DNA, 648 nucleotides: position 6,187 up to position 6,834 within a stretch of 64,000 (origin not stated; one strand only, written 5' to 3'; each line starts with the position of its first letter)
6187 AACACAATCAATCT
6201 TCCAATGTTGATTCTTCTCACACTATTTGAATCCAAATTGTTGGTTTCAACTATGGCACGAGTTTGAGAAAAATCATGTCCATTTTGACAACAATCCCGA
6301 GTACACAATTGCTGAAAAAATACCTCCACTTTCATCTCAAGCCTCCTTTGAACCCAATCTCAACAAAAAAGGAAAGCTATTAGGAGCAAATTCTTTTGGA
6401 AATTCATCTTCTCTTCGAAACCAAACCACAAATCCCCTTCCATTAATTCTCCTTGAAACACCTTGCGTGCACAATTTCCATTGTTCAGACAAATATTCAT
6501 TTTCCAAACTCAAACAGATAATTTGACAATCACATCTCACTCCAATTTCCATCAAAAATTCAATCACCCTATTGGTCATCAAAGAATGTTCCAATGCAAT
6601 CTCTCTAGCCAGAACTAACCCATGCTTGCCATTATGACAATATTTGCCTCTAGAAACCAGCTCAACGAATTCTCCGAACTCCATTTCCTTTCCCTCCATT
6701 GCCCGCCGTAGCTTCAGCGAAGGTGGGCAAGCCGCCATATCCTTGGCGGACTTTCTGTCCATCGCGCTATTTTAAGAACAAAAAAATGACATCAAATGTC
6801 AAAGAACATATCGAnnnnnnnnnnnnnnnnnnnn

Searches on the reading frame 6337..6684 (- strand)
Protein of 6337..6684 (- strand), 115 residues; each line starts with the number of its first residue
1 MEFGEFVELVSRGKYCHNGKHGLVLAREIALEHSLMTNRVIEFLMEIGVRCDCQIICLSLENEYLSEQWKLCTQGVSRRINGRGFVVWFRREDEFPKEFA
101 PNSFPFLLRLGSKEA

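Call 93: search_protein_families(library=pfam, proteins=[window:6337-6684:-], max_evalue=0.001)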
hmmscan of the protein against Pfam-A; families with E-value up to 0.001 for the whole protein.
window:6337-6684:- (115 aa): 1 family
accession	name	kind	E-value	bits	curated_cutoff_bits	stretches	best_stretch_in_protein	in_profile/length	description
PF10905.13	DUF2695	-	0.0002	21.9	25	1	21-56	16-51/53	Protein of unknown function (DUF2695)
